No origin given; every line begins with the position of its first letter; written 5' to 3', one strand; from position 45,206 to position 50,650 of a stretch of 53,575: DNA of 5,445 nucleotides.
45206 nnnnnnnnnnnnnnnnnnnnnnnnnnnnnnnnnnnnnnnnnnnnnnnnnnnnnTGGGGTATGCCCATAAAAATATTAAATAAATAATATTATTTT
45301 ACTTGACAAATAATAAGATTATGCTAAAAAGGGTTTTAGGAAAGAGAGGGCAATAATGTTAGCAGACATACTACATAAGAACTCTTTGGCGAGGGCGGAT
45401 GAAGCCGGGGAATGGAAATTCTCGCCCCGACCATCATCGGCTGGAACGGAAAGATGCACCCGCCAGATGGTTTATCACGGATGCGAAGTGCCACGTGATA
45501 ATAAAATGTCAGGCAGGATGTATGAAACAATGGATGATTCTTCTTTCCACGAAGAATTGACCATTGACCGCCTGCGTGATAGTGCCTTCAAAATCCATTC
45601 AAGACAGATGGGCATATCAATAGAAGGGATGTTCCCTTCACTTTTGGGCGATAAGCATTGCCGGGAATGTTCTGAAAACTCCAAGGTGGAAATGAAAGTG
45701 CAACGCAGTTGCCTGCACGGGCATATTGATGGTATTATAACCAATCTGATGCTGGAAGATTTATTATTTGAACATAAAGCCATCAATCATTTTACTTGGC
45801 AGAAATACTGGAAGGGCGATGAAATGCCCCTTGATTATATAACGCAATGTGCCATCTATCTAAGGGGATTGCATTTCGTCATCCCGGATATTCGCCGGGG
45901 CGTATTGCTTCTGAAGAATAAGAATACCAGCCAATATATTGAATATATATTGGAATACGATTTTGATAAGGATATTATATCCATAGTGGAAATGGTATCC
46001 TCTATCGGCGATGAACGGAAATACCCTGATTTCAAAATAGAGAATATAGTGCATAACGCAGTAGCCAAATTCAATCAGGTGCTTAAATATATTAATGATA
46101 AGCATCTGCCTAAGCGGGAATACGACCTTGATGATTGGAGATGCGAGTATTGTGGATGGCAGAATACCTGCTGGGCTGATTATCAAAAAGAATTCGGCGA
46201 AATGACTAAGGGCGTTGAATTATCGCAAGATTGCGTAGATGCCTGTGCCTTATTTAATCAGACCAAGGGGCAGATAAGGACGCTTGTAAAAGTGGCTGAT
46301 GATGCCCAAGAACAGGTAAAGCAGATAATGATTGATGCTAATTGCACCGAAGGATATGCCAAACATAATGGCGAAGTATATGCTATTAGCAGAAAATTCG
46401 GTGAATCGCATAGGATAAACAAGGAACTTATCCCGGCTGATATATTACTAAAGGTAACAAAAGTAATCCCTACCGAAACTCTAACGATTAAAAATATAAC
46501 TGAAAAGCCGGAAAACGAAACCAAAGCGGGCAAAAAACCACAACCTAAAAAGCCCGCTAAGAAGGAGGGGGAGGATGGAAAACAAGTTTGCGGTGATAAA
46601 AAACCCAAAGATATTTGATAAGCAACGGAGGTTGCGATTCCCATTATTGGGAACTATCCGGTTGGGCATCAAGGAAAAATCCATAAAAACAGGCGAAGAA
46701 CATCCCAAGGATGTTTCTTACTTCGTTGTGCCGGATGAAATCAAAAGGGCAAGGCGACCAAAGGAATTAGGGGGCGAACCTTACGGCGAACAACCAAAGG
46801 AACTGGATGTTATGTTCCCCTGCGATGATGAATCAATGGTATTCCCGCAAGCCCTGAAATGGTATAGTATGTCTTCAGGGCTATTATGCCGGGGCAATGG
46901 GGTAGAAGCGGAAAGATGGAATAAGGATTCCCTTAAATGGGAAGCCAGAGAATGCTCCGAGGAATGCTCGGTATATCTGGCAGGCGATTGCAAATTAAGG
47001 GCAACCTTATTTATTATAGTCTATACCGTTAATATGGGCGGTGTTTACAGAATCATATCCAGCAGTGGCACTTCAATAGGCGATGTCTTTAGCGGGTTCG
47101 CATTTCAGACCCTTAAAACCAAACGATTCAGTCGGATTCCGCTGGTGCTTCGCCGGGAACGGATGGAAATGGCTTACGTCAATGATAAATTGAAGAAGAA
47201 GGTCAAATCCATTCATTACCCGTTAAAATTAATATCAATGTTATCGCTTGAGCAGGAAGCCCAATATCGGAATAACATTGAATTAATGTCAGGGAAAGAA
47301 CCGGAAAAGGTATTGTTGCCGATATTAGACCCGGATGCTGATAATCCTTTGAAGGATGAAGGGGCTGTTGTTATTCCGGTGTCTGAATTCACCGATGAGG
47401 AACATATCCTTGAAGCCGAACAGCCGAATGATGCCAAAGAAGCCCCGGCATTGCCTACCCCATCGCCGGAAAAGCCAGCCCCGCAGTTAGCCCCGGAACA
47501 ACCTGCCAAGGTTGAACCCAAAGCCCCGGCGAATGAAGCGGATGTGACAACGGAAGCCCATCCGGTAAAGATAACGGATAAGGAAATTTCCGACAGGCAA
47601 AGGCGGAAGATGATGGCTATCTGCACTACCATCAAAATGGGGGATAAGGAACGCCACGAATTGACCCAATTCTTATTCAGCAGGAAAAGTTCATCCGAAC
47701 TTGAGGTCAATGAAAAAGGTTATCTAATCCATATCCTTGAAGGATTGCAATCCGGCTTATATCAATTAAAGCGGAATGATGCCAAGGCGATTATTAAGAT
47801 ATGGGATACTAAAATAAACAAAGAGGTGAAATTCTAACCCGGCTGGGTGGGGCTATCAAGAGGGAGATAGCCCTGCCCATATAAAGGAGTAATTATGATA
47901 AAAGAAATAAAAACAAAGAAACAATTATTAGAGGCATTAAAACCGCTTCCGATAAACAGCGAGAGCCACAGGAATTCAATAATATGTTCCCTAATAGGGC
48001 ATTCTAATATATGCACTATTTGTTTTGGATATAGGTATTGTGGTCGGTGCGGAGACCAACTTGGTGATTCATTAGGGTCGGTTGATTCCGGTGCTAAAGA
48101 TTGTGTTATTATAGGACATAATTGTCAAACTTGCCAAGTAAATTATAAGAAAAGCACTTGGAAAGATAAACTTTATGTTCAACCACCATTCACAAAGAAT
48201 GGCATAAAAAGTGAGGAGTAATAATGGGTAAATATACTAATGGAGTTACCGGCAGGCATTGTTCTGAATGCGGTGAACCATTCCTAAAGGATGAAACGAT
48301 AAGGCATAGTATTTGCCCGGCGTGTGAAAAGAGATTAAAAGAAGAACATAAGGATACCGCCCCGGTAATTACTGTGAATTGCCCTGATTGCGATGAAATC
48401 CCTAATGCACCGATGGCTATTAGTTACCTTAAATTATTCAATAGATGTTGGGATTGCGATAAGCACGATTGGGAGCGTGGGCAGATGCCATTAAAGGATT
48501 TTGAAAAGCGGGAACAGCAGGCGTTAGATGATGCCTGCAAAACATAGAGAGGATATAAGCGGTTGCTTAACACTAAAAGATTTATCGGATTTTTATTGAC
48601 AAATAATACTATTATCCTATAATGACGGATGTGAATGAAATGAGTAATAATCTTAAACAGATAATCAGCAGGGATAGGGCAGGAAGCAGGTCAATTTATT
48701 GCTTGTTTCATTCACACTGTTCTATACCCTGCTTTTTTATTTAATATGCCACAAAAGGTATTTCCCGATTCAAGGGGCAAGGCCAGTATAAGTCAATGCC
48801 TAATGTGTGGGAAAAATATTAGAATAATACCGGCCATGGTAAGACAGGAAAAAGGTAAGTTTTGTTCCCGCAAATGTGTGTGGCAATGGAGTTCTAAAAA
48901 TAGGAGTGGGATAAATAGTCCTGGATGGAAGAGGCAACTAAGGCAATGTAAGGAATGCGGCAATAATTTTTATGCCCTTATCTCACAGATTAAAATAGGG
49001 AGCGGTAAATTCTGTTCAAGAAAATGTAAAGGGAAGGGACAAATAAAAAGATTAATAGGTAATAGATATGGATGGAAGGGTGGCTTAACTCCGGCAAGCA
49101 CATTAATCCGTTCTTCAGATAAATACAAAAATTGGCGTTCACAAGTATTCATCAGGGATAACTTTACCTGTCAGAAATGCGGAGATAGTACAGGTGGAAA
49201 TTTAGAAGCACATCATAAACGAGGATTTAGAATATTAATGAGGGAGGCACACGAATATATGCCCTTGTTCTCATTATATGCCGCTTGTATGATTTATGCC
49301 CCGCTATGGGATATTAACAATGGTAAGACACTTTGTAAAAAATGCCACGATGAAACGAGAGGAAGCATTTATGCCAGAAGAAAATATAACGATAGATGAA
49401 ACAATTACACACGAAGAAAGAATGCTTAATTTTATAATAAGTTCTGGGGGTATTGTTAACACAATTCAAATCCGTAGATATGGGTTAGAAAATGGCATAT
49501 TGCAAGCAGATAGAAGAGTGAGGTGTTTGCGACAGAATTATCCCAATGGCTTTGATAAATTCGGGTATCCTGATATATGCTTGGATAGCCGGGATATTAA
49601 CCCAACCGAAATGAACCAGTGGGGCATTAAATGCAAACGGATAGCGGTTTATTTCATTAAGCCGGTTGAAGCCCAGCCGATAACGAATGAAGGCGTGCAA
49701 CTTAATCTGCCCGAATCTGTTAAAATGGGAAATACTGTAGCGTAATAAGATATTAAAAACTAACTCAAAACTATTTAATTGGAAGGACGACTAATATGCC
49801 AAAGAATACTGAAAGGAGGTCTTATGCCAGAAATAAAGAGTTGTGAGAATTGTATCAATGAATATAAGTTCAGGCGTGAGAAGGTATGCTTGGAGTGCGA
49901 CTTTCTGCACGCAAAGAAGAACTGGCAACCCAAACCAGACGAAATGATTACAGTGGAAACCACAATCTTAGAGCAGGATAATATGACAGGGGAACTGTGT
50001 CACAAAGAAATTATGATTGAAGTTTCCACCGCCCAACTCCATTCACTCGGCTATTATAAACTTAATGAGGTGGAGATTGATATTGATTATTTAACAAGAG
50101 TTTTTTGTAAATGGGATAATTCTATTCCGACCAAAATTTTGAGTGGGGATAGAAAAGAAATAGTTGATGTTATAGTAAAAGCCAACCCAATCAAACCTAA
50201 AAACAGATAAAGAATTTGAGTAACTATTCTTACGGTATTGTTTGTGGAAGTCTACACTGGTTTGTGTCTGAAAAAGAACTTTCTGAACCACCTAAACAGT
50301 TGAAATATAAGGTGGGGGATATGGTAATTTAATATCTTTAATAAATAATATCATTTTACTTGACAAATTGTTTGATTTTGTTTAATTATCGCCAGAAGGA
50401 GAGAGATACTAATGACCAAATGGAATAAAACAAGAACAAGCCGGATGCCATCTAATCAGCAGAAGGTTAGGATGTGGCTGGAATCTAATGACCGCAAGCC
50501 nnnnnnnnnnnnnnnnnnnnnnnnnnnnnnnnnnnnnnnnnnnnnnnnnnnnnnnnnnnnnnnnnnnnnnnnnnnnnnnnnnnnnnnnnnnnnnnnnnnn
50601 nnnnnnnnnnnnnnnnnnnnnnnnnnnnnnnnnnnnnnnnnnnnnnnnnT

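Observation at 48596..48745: Consensus promoter driving a ~105-nt interleaved-stem (H-type pseudoknot-like) RNA that ends in a U-tract directly before an SD-less HNH gene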

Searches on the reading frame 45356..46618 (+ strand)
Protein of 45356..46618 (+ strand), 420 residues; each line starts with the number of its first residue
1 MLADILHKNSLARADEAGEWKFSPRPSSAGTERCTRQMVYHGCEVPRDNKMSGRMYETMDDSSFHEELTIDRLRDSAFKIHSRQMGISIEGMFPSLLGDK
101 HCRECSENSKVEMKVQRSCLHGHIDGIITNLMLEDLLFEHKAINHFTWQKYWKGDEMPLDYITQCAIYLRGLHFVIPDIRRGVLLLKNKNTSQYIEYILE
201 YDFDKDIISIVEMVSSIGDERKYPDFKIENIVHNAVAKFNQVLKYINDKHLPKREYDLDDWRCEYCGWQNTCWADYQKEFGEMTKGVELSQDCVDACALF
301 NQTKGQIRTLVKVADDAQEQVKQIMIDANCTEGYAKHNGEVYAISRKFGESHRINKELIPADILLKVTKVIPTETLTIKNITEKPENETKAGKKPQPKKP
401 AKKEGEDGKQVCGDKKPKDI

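Call 15: search_protein_families(library=pfam, proteins=[window:45356-46618:+], max_evalue=0.01)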
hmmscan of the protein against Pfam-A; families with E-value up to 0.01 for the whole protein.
window:45356-46618:+ (420 aa): 0 families

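Call 16: search_protein_families(library=phrogs, proteins=[window:45356-46618:+], max_evalue=0.001)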
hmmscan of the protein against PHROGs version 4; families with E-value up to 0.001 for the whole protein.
window:45356-46618:+ (420 aa): 3 families
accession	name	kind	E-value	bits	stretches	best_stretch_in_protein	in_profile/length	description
phrog_1990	-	DNA, RNA and nucleotide metabolism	8.2e-18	65.8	1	24-298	38-262/290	Cas4-domain exonuclease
phrog_1706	-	DNA, RNA and nucleotide metabolism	3.7e-14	53.9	1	105-307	107-278/293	CRISPR/Cas system associated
phrog_434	-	DNA, RNA and nucleotide metabolism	8.1e-05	23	0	119-202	142-218/372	RecE-like recombination exonuclease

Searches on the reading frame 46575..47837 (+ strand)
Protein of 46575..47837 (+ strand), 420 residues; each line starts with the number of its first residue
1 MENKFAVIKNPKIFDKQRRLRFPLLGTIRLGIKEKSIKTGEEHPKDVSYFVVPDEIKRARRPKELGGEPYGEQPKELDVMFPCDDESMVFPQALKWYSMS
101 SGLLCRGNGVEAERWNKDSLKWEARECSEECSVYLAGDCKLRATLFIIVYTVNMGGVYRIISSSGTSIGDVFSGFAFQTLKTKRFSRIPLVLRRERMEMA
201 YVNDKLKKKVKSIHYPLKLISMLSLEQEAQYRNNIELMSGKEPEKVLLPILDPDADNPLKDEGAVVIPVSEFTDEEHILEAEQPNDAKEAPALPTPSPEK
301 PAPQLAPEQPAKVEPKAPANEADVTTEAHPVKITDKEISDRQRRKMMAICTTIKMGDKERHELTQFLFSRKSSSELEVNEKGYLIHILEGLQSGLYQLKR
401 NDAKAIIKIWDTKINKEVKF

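Call 15: search_protein_families(library=pfam, proteins=[window:46575-47837:+], max_evalue=0.01)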
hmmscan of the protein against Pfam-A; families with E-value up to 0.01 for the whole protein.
window:46575-47837:+ (420 aa): 1 family
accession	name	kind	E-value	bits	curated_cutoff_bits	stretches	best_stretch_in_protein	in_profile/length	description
PF18897.5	Gp3-like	-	1.2e-30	107.2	23.6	1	25-200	1-175/191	Recombination directionality factor-like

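Call 16: search_protein_families(library=phrogs, proteins=[window:46575-47837:+], max_evalue=0.001)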
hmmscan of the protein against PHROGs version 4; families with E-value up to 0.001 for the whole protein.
window:46575-47837:+ (420 aa): 0 families

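Call 22: find_related_loci(query=window:46575-47837:+, collection=viral_contigs, flank=8000)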
Query window:46575-47837:+ (420 aa) in viral_contigs; peptide patterns used: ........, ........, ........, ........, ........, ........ (x = any residue, [..] = any of these).
22 stretches matched a pattern, but none encodes a relative of the query by tblastn (E <= 1e-3).

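Call 36: find_homologous_proteins(query=window:46575-47837:+, max_evalue=1e-10)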
Query window:46575-47837:+ (420 aa): 7 proteins with E <= 1e-10 among 3532 candidates.
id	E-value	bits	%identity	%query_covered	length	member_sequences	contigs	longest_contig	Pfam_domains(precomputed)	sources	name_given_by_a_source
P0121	1.7e-278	941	100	100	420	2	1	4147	PF18897.6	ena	-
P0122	1.0e-37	148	38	62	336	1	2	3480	PF18897.6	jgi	jgi:hypothetical protein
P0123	6.2e-31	126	37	64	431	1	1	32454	PF18897.6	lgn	-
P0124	1.7e-30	125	39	48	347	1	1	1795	PF18897.6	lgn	-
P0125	6.9e-30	123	37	59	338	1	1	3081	PF18897.6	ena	-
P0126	3.0e-22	97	33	65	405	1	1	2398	PF18897.6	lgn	-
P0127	9.6e-19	86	34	46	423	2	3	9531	PF18897.6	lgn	-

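Call 37: find_encoding_contigs(protein=P0123, flank=10000)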
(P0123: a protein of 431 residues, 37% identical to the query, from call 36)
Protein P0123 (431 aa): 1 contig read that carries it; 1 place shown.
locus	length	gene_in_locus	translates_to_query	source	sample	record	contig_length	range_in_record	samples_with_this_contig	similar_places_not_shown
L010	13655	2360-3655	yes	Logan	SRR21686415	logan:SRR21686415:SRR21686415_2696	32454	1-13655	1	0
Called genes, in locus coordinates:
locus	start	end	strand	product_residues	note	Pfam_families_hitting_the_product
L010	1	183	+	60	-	?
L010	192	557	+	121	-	-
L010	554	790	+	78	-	-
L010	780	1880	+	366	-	-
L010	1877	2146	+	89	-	-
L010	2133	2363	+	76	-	-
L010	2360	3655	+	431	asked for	PF18897:Gp3-like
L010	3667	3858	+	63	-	-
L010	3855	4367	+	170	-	-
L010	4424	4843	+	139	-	-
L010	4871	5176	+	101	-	-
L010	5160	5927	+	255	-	-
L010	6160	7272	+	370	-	PF00589:Phage_integrase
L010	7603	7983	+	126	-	PF01870:Hjc (faint)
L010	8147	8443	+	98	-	-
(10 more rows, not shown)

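Call 38: find_encoding_contigs(protein=P0127, flank=10000)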
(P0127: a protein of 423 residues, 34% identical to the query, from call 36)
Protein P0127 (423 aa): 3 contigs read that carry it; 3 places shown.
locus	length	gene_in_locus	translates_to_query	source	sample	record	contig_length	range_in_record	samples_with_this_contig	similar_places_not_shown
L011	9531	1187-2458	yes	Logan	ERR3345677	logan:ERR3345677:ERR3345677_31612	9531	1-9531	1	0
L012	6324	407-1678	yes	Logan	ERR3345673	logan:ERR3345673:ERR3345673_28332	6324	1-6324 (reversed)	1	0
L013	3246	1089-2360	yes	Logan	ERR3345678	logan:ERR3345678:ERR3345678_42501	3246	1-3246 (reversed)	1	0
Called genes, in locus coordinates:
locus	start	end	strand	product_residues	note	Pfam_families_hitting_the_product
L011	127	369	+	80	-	-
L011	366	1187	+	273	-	PF01930:Cas_Cas4 (faint), PF12705:PDDEXK_1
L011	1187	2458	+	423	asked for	PF18897:Gp3-like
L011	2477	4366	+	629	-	PF02463:SMC_N, PF13175:AAA_15, PF13476:AAA_23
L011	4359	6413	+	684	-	PF00176:SNF2-rel_dom, PF14890:Intein_splicing, PF04851:ResIII, PF00271:Helicase_C (weak)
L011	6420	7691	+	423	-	-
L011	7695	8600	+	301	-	PF01510:Amidase_2, PF07833:Cu_amine_oxidN1 (weak)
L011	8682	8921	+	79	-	-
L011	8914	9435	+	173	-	PF02075:RuvC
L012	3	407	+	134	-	?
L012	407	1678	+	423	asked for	PF18897:Gp3-like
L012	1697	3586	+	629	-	PF02463:SMC_N, PF13175:AAA_15, PF13476:AAA_23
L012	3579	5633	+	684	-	PF00176:SNF2-rel_dom, PF14890:Intein_splicing, PF04851:ResIII, PF00271:Helicase_C (weak)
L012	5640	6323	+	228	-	?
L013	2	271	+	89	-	?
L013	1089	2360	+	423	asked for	PF18897:Gp3-like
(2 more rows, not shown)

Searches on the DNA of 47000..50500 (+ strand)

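Call 9: search_dna_similar(query=window:47000-50500:+, collection=phages, mode=near)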
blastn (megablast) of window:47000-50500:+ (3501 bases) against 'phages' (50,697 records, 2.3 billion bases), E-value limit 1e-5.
No match.

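Call 10: search_dna_similar(query=window:48560-48760:+, collection=phages, mode=distant, max_evalue=10)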
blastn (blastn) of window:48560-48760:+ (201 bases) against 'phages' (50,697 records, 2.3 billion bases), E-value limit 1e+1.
Records with a match: 26; places in all: 26; records where one place covers at least 80% of the query: 0.
Best place of each record, by identity: >=99% 1; 95-99% 1; 90-95% 6; 80-90% 18.
By first word of the organism name: Lactococcus 5; Enterococcus 4; Escherichia 3; Prevotella 3; Staphylococcus 3; Pseudoalteromonas 2; Clostridium 2; Enterobacteria 1; Salmonella 1; Vibrio 1; and 1 more.
By host as written in the record: Lactococcus lactis 5; Enterococcus faecalis 4; Prevotella sp. 3; - 2; Pseudoalteromonas sp. 2; Clostridium botulinum type C strain C-Stockholm 2; Staphylococcus epidermidis C6869 2; Escherichia coli R10256 1; and 5 more.
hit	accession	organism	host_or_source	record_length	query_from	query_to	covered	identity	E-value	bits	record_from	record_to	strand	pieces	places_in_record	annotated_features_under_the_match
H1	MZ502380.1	Escherichia phage vB_EcoM_Nami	Escherichia coli R10256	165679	47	85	19%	82.9%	8e+0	37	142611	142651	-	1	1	protein of unknown function DUF5417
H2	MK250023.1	Prevotella phage Lak-B4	Prevotella sp.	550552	10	49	20%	80.5%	8e+0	36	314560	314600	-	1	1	record has no annotation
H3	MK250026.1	Prevotella phage Lak-B7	Prevotella sp.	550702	10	49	20%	80.5%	8e+0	36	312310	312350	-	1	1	record has no annotation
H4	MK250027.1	Prevotella phage Lak-B8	Prevotella sp.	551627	10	49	20%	80.5%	8e+0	36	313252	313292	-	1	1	record has no annotation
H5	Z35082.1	Enterobacteria phage RB15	-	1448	47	84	19%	82.1%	8e+0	37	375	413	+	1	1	ip9: Ip9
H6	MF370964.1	Pseudoalteromonas phage J2-1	Pseudoalteromonas sp.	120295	30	67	19%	82.1%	8e+0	37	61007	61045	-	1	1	none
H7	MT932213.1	Escherichia phage VEc74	Escherichia coli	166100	47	84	19%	82.1%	8e+0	37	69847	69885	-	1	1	hypothetical protein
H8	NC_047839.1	Pseudoalteromonas phage J2-1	Pseudoalteromonas sp.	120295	30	67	19%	82.1%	8e+0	37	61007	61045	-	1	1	none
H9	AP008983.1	Clostridium phage c-st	Clostridium botulinum type C strain ...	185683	86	118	16%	81.1%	8e+0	36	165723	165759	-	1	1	none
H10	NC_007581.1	Clostridium phage c-st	Clostridium botulinum type C strain ...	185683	86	118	16%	81.1%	8e+0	36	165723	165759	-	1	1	none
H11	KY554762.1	Lactococcus phage LW31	Lactococcus lactis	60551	44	70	13%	88.9%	8e+0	37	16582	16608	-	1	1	none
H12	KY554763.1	Lactococcus phage LW32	Lactococcus lactis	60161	44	70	13%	88.9%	8e+0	37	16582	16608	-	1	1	none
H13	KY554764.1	Lactococcus phage LW33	Lactococcus lactis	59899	44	70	13%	88.9%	8e+0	37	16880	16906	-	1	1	none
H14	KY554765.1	Lactococcus phage LW4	Lactococcus lactis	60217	44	70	13%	88.9%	8e+0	37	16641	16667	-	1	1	none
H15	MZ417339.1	Staphylococcus phage PG-2021_5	Staphylococcus epidermidis C6869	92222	77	103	13%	88.9%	8e+0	37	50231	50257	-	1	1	record has no annotation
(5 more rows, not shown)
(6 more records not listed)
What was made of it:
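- Tried and rejected: GenBank phages, near and distant modes: nothing (calls 9, 10).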

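Call 17: search_rna_families(source=window, start=48560, end=48800, threshold=evalue, max_evalue=10)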
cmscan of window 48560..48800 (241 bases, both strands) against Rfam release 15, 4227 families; matches with E-value up to 10: 4.
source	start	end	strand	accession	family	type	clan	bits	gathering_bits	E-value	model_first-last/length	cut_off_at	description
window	48585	48708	+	RF04342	Plastid-psbA-1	Cis-reg;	CL00153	21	54.3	1.3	1-114/114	no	Plastid-psbA-1 3UTR RNA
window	48715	48755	-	RF02067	STnc310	Gene; sRNA;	-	18.7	40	0.28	1-61/61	no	Salmonella enterica sRNA STnc310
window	48616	48751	-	RF01966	RMST_5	Gene; lncRNA;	-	13.9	58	1.4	1-128/128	no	Rhabdomyosarcoma 2 associated transcript conserved region 5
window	48631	48715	+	RF04128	MIR8562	Gene; miRNA;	-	11.3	211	8.9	1-242/242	no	MIR8562 microRNA precursor family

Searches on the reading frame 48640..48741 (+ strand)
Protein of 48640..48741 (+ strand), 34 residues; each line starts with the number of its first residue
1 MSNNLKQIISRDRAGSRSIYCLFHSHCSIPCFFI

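Call 73: search_protein_families(library=phrogs, proteins=[window:48640-48741:+], max_evalue=1)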
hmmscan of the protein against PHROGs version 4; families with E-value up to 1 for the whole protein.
seq(34 aa): 0 families
